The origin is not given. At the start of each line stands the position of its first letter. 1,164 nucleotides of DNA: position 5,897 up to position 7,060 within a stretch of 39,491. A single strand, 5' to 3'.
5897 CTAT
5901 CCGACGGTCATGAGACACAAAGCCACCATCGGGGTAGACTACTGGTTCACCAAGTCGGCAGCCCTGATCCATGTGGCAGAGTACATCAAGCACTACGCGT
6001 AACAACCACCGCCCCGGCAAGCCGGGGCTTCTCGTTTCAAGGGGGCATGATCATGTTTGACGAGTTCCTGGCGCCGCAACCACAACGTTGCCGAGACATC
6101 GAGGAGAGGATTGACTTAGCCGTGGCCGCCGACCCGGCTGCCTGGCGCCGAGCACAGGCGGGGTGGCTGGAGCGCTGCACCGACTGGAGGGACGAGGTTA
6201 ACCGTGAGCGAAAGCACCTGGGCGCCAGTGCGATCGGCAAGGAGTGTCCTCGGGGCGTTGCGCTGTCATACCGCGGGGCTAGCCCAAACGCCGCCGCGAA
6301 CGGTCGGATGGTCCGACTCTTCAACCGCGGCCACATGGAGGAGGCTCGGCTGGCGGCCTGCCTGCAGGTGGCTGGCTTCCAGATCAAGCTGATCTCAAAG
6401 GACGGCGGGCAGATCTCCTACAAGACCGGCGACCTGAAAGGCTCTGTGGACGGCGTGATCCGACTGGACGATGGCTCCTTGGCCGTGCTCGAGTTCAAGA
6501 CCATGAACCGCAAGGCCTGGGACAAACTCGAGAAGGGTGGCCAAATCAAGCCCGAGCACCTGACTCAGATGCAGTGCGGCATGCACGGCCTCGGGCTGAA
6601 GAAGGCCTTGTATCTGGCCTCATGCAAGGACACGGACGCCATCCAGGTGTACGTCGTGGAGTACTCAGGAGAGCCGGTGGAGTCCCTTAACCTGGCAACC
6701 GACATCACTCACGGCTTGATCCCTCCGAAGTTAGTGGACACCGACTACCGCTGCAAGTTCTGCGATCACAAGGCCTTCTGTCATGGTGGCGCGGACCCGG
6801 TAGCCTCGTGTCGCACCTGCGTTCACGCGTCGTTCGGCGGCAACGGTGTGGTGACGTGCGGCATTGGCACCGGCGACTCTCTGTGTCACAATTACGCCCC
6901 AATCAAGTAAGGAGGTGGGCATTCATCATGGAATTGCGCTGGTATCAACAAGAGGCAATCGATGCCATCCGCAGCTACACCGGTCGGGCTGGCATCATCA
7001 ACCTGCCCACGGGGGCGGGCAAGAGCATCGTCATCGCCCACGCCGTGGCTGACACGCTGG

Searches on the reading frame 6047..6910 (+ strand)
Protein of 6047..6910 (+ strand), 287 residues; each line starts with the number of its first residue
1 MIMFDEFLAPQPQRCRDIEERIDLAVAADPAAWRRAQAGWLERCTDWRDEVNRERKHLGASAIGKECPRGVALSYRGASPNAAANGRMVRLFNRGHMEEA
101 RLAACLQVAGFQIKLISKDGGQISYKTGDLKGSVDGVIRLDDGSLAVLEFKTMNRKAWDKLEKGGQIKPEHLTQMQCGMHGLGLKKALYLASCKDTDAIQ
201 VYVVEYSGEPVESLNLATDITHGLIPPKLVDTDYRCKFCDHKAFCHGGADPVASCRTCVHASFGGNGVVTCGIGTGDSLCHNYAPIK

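Call 45: search_protein_families(library=pfam, proteins=[window:6047-6910:+], max_evalue=0.01)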
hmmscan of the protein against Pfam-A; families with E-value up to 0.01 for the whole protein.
window:6047-6910:+ (287 aa): 0 families

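Call 82: search_protein_families(library=phrogs, proteins=[window:6047-6910:+], max_evalue=0.001)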
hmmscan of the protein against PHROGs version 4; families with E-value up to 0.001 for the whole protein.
window:6047-6910:+ (287 aa): 4 families
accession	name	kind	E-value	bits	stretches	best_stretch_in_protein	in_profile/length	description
phrog_1990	-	DNA, RNA and nucleotide metabolism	3e-55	188.6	1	43-272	24-262/290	Cas4-domain exonuclease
phrog_1706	-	DNA, RNA and nucleotide metabolism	2.1e-13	51.4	1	67-246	58-243/293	CRISPR/Cas system associated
phrog_434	-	DNA, RNA and nucleotide metabolism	4.1e-08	33.8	1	132-210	145-221/372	RecE-like recombination exonuclease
phrog_2506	-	DNA, RNA and nucleotide metabolism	0.00069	19.9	0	128-186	190-264/342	exonuclease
